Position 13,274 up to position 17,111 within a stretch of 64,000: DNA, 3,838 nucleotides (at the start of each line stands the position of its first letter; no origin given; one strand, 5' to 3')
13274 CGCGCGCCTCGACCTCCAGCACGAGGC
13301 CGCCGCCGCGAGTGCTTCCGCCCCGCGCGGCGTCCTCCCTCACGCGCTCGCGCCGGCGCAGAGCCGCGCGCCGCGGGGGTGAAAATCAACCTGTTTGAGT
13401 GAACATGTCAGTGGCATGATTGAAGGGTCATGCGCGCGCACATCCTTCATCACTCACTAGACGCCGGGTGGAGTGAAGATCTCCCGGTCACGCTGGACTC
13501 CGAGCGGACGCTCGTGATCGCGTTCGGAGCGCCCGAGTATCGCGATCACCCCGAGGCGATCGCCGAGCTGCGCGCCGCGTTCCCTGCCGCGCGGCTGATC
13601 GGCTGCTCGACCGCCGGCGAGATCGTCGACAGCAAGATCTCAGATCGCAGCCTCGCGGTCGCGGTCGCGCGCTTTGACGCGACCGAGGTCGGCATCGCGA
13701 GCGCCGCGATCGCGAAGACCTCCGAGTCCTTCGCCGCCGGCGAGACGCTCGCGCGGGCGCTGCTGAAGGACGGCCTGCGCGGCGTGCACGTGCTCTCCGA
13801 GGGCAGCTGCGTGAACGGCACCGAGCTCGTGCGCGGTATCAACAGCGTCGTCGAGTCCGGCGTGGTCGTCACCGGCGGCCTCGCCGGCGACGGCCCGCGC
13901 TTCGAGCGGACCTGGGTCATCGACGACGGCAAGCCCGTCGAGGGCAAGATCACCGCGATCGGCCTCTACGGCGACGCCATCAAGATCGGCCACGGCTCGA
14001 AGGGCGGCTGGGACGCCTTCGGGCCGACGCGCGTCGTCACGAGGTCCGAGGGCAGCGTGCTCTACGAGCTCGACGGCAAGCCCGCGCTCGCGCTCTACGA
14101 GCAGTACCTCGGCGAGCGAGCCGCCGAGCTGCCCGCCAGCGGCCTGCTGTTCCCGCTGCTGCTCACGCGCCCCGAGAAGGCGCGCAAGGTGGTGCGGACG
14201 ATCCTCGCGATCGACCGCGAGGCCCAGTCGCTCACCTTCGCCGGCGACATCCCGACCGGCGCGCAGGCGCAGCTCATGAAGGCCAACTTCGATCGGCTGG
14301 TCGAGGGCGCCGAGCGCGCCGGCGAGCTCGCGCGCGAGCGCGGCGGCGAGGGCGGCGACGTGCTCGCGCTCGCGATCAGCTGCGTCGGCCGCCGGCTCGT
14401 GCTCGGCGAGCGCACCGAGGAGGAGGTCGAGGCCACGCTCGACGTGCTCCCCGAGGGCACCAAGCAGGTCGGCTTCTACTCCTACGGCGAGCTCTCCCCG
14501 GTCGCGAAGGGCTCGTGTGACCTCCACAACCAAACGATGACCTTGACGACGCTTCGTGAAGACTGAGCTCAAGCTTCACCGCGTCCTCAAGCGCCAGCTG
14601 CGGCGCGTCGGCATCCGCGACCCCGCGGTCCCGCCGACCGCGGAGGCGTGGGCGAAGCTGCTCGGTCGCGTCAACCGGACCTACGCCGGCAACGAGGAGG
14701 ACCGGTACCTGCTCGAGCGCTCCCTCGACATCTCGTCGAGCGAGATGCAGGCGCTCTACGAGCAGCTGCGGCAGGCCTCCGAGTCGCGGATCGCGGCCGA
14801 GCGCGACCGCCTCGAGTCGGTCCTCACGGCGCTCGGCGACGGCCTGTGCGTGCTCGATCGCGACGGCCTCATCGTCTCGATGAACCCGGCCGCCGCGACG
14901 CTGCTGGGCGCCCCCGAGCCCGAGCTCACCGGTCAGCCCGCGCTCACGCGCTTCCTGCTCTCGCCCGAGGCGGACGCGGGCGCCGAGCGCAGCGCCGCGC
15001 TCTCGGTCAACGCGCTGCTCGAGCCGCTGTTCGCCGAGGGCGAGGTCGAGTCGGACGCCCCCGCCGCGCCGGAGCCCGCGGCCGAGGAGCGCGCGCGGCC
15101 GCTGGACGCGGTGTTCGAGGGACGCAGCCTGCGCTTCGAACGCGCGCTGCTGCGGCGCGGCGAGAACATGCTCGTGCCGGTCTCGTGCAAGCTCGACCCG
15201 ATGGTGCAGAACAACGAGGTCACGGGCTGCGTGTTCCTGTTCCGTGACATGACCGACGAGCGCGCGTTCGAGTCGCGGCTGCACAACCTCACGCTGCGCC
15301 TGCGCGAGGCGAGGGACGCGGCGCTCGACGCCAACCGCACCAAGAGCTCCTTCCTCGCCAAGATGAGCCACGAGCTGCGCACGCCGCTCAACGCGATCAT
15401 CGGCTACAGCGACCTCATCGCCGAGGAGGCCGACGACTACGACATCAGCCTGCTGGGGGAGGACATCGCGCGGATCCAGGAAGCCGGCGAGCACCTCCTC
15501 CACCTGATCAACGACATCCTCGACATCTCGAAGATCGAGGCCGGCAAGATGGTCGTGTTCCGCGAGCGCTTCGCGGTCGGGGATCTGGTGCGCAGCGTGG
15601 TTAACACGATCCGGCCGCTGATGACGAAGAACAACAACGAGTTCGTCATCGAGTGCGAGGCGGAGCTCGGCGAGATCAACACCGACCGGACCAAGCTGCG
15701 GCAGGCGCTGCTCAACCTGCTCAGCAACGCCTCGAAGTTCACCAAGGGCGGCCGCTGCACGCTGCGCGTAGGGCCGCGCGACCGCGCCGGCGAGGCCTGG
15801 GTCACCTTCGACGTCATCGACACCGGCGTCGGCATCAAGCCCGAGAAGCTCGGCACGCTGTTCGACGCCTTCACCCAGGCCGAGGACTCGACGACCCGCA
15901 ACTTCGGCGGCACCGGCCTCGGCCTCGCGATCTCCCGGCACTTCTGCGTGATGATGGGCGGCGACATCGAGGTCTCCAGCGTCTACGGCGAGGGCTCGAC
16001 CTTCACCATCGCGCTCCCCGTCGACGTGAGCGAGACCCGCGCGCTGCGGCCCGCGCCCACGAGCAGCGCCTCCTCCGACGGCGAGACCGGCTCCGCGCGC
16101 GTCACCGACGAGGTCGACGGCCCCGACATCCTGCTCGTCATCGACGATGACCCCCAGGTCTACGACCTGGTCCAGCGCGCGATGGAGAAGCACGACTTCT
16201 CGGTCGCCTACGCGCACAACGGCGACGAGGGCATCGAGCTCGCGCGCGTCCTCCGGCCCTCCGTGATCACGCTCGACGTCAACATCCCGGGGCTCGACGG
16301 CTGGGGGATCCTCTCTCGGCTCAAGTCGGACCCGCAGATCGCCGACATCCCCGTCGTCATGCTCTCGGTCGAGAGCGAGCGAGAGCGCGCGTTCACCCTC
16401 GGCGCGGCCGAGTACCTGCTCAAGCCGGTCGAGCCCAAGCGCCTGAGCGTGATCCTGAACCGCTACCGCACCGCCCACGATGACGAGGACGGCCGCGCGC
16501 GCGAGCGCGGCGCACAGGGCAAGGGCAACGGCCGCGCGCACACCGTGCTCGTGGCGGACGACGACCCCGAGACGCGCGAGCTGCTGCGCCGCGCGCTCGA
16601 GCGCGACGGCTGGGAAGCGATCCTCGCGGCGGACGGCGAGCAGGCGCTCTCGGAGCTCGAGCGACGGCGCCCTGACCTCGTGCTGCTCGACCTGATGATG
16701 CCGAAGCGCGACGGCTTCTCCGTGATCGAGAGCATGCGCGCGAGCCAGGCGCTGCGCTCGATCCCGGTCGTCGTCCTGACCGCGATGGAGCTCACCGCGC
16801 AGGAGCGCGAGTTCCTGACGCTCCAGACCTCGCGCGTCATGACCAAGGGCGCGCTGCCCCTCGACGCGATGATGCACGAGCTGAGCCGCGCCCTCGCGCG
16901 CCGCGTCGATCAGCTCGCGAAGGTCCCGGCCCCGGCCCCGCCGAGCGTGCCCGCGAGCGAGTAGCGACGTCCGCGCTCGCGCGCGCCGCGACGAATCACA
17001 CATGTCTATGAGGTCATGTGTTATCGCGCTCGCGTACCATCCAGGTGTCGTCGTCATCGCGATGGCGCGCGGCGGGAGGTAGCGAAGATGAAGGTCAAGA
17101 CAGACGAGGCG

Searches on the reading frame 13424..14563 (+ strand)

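Call 45: search_protein_families(library=pfam, proteins=[window:13424-14563:+], max_evalue=0.001)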
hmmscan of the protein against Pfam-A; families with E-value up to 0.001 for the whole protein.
window:13424-14563:+ (380 aa): 2 families
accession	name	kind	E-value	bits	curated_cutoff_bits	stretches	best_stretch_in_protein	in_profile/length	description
PF08495.15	FIST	-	8.8e-50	169.7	23.2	1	29-219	1-189/189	FIST N domain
PF10442.14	FIST_C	-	5.7e-37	127.2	28.5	1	221-359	1-131/131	FIST C domain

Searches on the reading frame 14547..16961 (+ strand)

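Call 5: search_protein_families(library=pfam, proteins=[window:14547-16961:+], max_evalue=0.001)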
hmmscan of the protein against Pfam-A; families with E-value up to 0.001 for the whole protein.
window:14547-16961:+ (805 aa): 8 families
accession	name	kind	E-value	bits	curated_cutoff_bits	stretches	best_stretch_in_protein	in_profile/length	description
PF00072.30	Response_reg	-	1.8e-43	147.7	30.2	2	530-635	2-108/111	Response regulator receiver domain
PF02518.31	HATPase_c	-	5.5e-28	98.1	26.4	1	380-493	2-110/111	Histidine kinase-, DNA gyrase B-, and HSP90-like ATPase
PF00512.31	HisKA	-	2.5e-18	66.3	26.9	1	266-333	2-66/66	His Kinase A (phospho-acceptor) domain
PF08448.16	PAS_4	-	1.1e-08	35.8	23.1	1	93-143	1-48/110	PAS fold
PF00989.32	PAS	-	2.5e-08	34.4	22.6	1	88-133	2-47/113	PAS fold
PF13188.13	PAS_8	-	5.7e-07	29.7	21.8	1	88-141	2-55/65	PAS domain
PF13426.13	PAS_9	-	1.6e-06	28.8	27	1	98-237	2-103/103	PAS domain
PF23198.2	PDE8A_N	-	8.5e-06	26.2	29.6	0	672-762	18-112/147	PDE8A-like, N-terminal domain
